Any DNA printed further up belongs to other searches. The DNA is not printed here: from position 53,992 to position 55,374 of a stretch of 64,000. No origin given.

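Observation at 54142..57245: Futalosine cluster with an MqnA-radical-SAM fusion next to a cysteine-less MqnC/MqnE paralog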

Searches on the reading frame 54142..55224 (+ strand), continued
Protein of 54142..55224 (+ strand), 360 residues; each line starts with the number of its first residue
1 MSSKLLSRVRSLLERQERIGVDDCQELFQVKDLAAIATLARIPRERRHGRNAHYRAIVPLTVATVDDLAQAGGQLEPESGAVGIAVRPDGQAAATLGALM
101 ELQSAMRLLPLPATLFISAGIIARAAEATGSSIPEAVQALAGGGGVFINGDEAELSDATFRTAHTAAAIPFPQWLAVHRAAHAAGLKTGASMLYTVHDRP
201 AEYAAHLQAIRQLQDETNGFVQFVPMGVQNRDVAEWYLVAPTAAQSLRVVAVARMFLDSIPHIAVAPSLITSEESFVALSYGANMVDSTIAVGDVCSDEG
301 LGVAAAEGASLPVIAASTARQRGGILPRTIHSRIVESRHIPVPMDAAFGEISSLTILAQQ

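Call 64: find_homologous_proteins(query=P0166, max_evalue=1e-30)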
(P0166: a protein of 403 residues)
Query P0166 (403 aa): 6492 proteins with E <= 1e-30 among 8000 candidates; the best 120 are listed.
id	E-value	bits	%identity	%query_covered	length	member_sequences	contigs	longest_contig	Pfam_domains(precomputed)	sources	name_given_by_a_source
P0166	5.0e-264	894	100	100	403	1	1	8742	PF04055.28,PF19288.5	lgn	-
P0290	3.4e-140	486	-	-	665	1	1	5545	PF04055.28,PF19288.5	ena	-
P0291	1.3e-128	448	-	-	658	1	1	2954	PF04055.28,PF19288.5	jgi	-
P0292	2.1e-124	434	54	97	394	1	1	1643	PF04055.28,PF19288.5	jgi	jgi:aminodeoxyfutalosine synthase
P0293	3.2e-123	430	53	92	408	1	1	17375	PF04055.28,PF19288.5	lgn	-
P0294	1.5e-121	425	54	91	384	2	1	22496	PF04055.28,PF19288.5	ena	-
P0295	1.9e-121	424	53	91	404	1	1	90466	PF04055.28,PF19288.5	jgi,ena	-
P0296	3.2e-120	420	57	91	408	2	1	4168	PF04055.28,PF19288.5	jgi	jgi:aminodeoxyfutalosine synthase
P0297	2.1e-119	418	-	-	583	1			PF04055.28,PF19288.5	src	-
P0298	2.6e-119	417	53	91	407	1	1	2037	PF04055.28,PF19288.5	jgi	jgi:aminodeoxyfutalosine synthase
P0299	4.9e-119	416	53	92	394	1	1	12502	PF04055.28,PF19288.5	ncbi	-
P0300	5.0e-119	416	54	89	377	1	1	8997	PF04055.28,PF19288.5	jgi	jgi:aminodeoxyfutalosine synthase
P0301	2.3e-118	414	51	91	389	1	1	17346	PF04055.28,PF19288.5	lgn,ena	-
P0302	5.3e-118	413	53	92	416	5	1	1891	PF04055.28,PF19288.5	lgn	-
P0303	9.6e-118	412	53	93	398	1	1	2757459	PF04055.28,PF19288.5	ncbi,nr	ncbi:MAG: aminofutalosine synthase MqnE [Planctomycetota bacterium]|nr:aminofutalosine synthase MqnE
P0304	2.1e-117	411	54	92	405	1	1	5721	PF04055.28,PF19288.5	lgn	-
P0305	2.2e-117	411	55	91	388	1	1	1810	PF04055.28,PF19288.5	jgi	jgi:aminodeoxyfutalosine synthase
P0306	2.6e-117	411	55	90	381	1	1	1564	PF04055.28,PF19288.5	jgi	jgi:aminodeoxyfutalosine synthase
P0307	1.1e-116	409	52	91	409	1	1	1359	PF04055.28,PF19288.5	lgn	-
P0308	4.6e-116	407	53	94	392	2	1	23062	PF04055.28,PF19288.5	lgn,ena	-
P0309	9.0e-116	406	51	88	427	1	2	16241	PF04055.28,PF19288.5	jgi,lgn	jgi:aminodeoxyfutalosine synthase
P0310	7.2e-115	403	51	91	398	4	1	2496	PF04055.28,PF19288.5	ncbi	-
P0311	1.2e-114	402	54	91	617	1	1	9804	PF04055.28,PF19288.5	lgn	-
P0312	3.0e-114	401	52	93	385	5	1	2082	PF04055.28,PF19288.5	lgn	-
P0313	1.7e-113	398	54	88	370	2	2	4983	PF04055.28,PF19288.5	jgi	-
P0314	3.5e-113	397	49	93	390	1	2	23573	PF04055.28,PF19288.5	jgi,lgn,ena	-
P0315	4.9e-113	397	52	91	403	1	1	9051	PF04055.28,PF19288.5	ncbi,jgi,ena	ncbi:MAG: CofH family radical SAM protein [Planctomycetota bacterium]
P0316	1.3e-112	395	55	89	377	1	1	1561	PF04055.28,PF19288.5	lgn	-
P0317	3.7e-112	394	53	88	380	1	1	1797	PF04055.28,PF19288.5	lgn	-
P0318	1.2e-111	392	50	91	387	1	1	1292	PF04055.28,PF19288.5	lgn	-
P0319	2.0e-110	388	50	91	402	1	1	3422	PF04055.28,PF19288.5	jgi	jgi:aminodeoxyfutalosine synthase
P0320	4.0e-110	387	52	89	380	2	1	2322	PF04055.28,PF19288.5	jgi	-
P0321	2.2e-109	385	54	88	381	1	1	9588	PF04055.28,PF19288.5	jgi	jgi:aminodeoxyfutalosine synthase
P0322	1.6e-108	382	-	-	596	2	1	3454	PF04055.28,PF19288.5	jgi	jgi:dehypoxanthine futalosine cyclase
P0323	7.7e-108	379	52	87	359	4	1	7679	PF04055.28,PF19288.5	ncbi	-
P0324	1.4e-107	379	52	80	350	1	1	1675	PF04055.28,PF19288.5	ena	-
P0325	1.9e-107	378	51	92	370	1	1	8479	PF04055.28,PF19288.5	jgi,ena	-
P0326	4.7e-106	374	53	88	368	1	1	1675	PF04055.28,PF19288.5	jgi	jgi:aminodeoxyfutalosine synthase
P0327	6.7e-105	370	48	88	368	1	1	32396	PF04055.28,PF19288.5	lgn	-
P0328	6.6e-103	363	51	88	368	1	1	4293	PF04055.28,PF19288.5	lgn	-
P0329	8.2e-103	363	50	90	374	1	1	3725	PF04055.28,PF19288.5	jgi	-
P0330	1.5e-102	362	54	85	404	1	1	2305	PF04055.28,PF19288.5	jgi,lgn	jgi:aminodeoxyfutalosine synthase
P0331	7.3e-102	360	51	89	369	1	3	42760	PF04055.28,PF19288.5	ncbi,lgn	-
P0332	7.8e-101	356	52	88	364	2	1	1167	PF04055.28,PF19288.5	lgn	-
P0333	2.7e-100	355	51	89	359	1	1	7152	PF04055.28,PF19288.5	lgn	-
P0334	3.1e-100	354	51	93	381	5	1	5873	PF04055.28,PF19288.5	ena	-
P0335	3.2e-100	354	50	91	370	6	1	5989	PF04055.28,PF19288.5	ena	-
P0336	8.7e-100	353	51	87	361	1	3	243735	PF04055.28,PF19288.5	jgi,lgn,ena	-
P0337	1.4e-99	352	51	89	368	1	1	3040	PF04055.28,PF19288.5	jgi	jgi:aminodeoxyfutalosine synthase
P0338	1.6e-99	352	49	87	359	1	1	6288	PF04055.28,PF19288.5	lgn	-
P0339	1.6e-99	352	47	92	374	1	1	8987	PF04055.28,PF19288.5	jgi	jgi:aminodeoxyfutalosine synthase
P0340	1.7e-99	352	49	88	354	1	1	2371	PF04055.28,PF19288.5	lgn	-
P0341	1.8e-99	352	49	89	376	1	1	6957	PF04055.28,PF19288.5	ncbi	-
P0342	2.2e-99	352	49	89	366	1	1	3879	PF04055.28,PF19288.5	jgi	jgi:aminodeoxyfutalosine synthase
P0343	2.5e-99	351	50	89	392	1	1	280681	PF04055.28,PF19288.5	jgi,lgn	jgi:aminodeoxyfutalosine synthase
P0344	3.0e-99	351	46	93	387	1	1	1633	PF04055.28,PF19288.5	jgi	jgi:aminodeoxyfutalosine synthase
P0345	3.3e-99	351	48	89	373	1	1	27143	PF04055.28,PF19288.5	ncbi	-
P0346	4.8e-99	351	47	89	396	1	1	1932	PF04055.28,PF19288.5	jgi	jgi:aminodeoxyfutalosine synthase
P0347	5.3e-99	350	48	89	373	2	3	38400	PF04055.28,PF19288.5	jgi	jgi:aminodeoxyfutalosine synthase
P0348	8.1e-99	350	48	89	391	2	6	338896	PF04055.28,PF19288.5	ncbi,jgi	jgi:aminodeoxyfutalosine synthase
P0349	8.8e-99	350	49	90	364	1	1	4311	PF04055.28,PF19288.5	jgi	jgi:aminodeoxyfutalosine synthase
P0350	9.0e-99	350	49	91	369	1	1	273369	PF04055.28,PF19288.5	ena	-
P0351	9.1e-99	350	49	89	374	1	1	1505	PF04055.28,PF19288.5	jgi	jgi:aminodeoxyfutalosine synthase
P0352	1.2e-98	349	48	89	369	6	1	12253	PF04055.28,PF19288.5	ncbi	-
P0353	2.5e-98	348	46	91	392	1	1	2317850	PF04055.28,PF19288.5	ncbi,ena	-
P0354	2.7e-98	348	47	90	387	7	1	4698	PF04055.28,PF19288.5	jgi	jgi:aminodeoxyfutalosine synthase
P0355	2.7e-98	348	47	92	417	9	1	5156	PF04055.28,PF19288.5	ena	-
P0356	2.9e-98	348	47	91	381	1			PF04055.28,PF19288.5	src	-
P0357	3.1e-98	348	48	89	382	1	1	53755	PF04055.28,PF19288.5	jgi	-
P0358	3.4e-98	348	45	89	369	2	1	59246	PF04055.28,PF19288.5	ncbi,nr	ncbi:MAG: aminofutalosine synthase MqnE [Planctomycetota bacterium]|nr:MAG: aminofutalosine synthase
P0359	3.5e-98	348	49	91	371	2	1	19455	PF04055.28,PF19288.5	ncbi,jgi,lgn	-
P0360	3.8e-98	348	48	89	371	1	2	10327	PF04055.28,PF19288.5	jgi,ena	-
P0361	3.9e-98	348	48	88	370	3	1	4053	PF04055.28,PF19288.5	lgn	-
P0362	4.8e-98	347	49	90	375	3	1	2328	PF04055.28,PF19288.5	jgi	-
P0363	7.4e-98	347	47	92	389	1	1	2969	PF04055.28,PF19288.5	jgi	jgi:aminodeoxyfutalosine synthase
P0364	1.0e-97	346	46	89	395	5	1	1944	PF04055.28,PF19288.5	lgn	-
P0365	1.2e-97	346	47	92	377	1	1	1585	PF04055.28,PF19288.5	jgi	jgi:aminodeoxyfutalosine synthase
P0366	1.4e-97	346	50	88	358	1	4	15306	PF04055.28,PF19288.5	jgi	jgi:aminodeoxyfutalosine synthase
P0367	1.5e-97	346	46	90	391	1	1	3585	PF04055.28,PF19288.5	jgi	jgi:aminodeoxyfutalosine synthase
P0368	1.7e-97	345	50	88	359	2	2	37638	PF04055.28,PF19288.5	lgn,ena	-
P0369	3.0e-97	345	47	92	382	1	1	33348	PF04055.28,PF19288.5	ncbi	-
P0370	3.5e-97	344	47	91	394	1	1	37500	PF04055.28,PF19288.5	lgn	-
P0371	3.6e-97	344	45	92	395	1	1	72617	PF04055.28,PF19288.5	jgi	-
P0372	5.0e-97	344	49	92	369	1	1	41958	PF04055.28,PF19288.5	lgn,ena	-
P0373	6.4e-97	344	48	89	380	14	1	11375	PF04055.28,PF19288.5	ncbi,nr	ncbi:MAG TPA: aminofutalosine synthase MqnE [Phycisphaerae bacterium]|nr:aminofutalosine synthase Mq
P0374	6.6e-97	343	47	93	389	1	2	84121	PF04055.28,PF19288.5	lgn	-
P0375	6.7e-97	343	47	89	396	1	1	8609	PF04055.28,PF19288.5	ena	-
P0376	7.1e-97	343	47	91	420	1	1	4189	PF04055.28,PF19288.5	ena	-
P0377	7.3e-97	343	47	89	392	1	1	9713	PF04055.28,PF19288.5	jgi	jgi:aminodeoxyfutalosine synthase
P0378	7.4e-97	343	48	89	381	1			PF04055.28,PF19288.5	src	-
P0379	7.8e-97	343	48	87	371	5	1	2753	PF04055.28,PF19288.5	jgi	jgi:aminodeoxyfutalosine synthase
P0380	8.3e-97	343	48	90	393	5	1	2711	PF04055.28,PF19288.5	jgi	jgi:aminodeoxyfutalosine synthase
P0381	9.2e-97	343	48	90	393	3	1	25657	PF04055.28,PF19288.5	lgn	-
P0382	1.0e-96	343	55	73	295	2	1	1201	PF04055.28,PF19288.5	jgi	jgi:aminodeoxyfutalosine synthase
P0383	1.0e-96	343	47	92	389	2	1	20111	PF04055.28,PF19288.5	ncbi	-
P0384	1.1e-96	343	48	89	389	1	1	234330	PF04055.28,PF19288.5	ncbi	-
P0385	1.1e-96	343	46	93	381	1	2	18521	PF04055.28,PF19288.5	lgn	-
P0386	1.1e-96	343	47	91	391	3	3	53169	PF04055.28,PF19288.5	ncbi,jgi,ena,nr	ncbi:MAG TPA: aminofutalosine synthase MqnE [Candidatus Acidoferrum sp.]|jgi:aminodeoxyfutalosine sy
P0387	1.1e-96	343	-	-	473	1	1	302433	PF04055.28,PF19288.5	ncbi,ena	-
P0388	1.1e-96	343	48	89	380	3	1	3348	PF04055.28,PF19288.5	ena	-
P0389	1.2e-96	343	47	90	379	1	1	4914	PF04055.28,PF19288.5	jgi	jgi:aminodeoxyfutalosine synthase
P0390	1.4e-96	342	47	92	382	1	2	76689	PF04055.28,PF19288.5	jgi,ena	-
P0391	1.4e-96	342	49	88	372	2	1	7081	PF04055.28,PF19288.5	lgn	-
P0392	1.6e-96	342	47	93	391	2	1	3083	PF04055.28,PF19288.5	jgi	jgi:aminodeoxyfutalosine synthase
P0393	1.6e-96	342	48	89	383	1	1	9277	PF04055.28,PF19288.5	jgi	jgi:aminodeoxyfutalosine synthase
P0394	1.7e-96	342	47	91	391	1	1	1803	PF04055.28,PF19288.5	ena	-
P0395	1.8e-96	342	47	90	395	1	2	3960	PF04055.28,PF19288.5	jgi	jgi:aminodeoxyfutalosine synthase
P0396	1.8e-96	342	45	90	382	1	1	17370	PF04055.28,PF19288.5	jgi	jgi:aminodeoxyfutalosine synthase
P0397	1.8e-96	342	48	89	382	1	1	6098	PF04055.28,PF19288.5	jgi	jgi:aminodeoxyfutalosine synthase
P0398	2.0e-96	342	47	92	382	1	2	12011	PF04055.28,PF19288.5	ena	-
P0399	2.3e-96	342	49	89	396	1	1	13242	PF04055.28,PF19288.5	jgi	jgi:aminodeoxyfutalosine synthase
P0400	2.4e-96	342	47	92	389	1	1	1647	PF04055.28,PF19288.5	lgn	-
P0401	2.6e-96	342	48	89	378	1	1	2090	PF04055.28,PF19288.5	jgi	jgi:aminodeoxyfutalosine synthase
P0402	2.9e-96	341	48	93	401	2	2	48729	PF04055.28,PF19288.5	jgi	jgi:aminodeoxyfutalosine synthase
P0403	2.9e-96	341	48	89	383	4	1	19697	PF04055.28,PF19288.5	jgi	-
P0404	3.0e-96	341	47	90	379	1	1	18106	PF04055.28,PF19288.5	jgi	jgi:aminodeoxyfutalosine synthase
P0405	3.1e-96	341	48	92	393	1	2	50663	PF04055.28,PF19288.5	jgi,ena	-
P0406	3.2e-96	341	50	88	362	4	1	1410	PF04055.28,PF19288.5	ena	-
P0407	3.2e-96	341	47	89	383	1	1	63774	PF04055.28,PF19288.5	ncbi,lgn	-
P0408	3.4e-96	341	47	91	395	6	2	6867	PF04055.28,PF19288.5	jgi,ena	-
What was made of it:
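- Tried and rejected: It turned out to be Planctomycetota-type, and no Kapaibacteria-type hit appeared among the 120 listed (call 64).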

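Call 75: search_protein_families(library=pfam, proteins=[P0172], max_evalue=0.001)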
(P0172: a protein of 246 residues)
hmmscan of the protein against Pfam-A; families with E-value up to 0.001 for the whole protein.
P0172 (246 aa): 1 family
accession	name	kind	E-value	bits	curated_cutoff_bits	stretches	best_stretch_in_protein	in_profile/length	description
PF19288.4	CofH_C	-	2.2e-05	24.7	27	1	127-171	30-74/125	CofH/MqnC C-terminal region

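Call 76: predict_structure(alignment_id=A6)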
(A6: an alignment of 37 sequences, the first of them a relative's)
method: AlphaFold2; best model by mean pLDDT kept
length: 246 residues; sequences in the alignment: 37
mean_pLDDT: 82.3   pTM: 0.82
mean pLDDT of the five models: 82.3, 80.9, 80.7, 80.4, 80.3
residues with pLDDT >= 90: 136; 70-90: 37; 50-70: 63; < 50: 10
segments of 3 or more residues with pLDDT < 50: 62-70
pLDDT, mean of each block of 10 residues (from residue 1): 92 98 97 97 96 86 47 75 84 93 88 66 78 97 94 92 97 73 58 61 88 97 82 57 53
secondary structure, 60 per line:
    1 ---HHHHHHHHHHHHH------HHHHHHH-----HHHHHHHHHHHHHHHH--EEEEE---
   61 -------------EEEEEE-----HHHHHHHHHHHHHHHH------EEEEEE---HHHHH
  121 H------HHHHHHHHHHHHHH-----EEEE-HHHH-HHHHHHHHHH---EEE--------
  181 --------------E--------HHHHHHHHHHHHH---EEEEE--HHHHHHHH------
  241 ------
elements in order: H4-16 H23-29 H35-50 E53-57 E74-79 H85-100 E107-112 H116-121 H128-141 E147-150 H152-155 H157-166 E170-172 H204-216 E220-224 H227-234
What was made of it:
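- The short form is predicted to fold well (call 76).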

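Call 78: fold_search(model_id=the predicted structure, library=pdb)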
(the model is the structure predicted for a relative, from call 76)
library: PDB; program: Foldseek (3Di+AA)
matches with E <= 10: 726; with E <= 0.001: 8
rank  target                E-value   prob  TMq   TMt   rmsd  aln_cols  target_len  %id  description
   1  6xig_B                1.7e-08  1.00  0.65  0.42   9.2       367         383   14  X-ray crystal structure of MqnE from Pedobacter heparinus (released 2020-07-15)
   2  6xi9_A                2.7e-08  1.00  0.65  0.43   9.4       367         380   14  X-ray crystal structure of MqnE from Pedobacter heparinus in complex with aminofutalosine and methionine (released 2020-07-15)
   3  6xig_A                9.0e-08  1.00  0.64  0.43   9.6       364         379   14  X-ray crystal structure of MqnE from Pedobacter heparinus (released 2020-07-15)
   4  6xi9_B                2.0e-07  1.00  0.64  0.43  10.1       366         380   13  X-ray crystal structure of MqnE from Pedobacter heparinus in complex with aminofutalosine and methionine (released 2020-07-15)
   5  7pd2_B                2.2e-05  1.00  0.45  0.33  12.9       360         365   12  Crystal structure of the substrate-free radical SAM tyrosine lyase ThiH (2-iminoacetate synthase) from Thermosinus car (released 2022-05-11)
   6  7pd1_B                4.9e-05  1.00  0.44  0.31  13.4       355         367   11  Crystal structure of the L-tyrosine-bound radical SAM tyrosine lyase ThiH (2-iminoacetate synthase) from Thermosinus c (released 2022-05-11)
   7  7pd1_A                9.3e-05  1.00  0.44  0.32  12.9       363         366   11  Crystal structure of the L-tyrosine-bound radical SAM tyrosine lyase ThiH (2-iminoacetate synthase) from Thermosinus c (released 2022-05-11)
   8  4rtb                  9.0e-04  1.00  0.49  0.30  11.1       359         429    9  X-ray structure of the FeFe-hydrogenase maturase HydG from Carboxydothermus hydrogenoformans (released 2015-01-28)
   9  3t7v                  1.6e-03  1.00  0.50  0.38  10.5       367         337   11  Crystal structure of methylornithine synthase (PylB) (released 2011-11-30)
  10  4wcx_A                4.6e-03  0.99  0.45  0.27  13.6       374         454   10  Crystal structure of HydG: A maturase of the [FeFe]-hydrogenase (released 2015-02-04)
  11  8vdw_B                5.5e-03  1.00  0.52  0.40   7.8       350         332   10  X-Ray Crystal Structure of the biotin synthase from V. parvula (released 2024-01-24)
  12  7o1t                  8.8e-03  0.99  0.46  0.34   9.0       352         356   12  Fe(CO)2CNCl species bound [HydE from T. Maritima (released 2021-05-26)
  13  8vdw_A                1.2e-02  1.00  0.50  0.38   9.8       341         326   10  X-Ray Crystal Structure of the biotin synthase from V. parvula (released 2024-01-24)
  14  3ciw                  1.2e-02  0.99  0.49  0.36  10.4       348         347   13  X-RAY structure of the [FeFe]-hydrogenase maturase HydE from thermotoga maritima (released 2008-04-08)
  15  3iiz                  1.2e-02  0.97  0.44  0.32  11.3       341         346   12  X-ray structure of the FeFe-hydrogenase maturase HydE from T. maritima in complex with S-adenosyl-L-methionine (released 2009-09-22)
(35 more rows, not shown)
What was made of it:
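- The 246-aa form is still predicted to fold (pLDDT 82, pTM 0.82, best hit MqnE; calls 76, 78).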
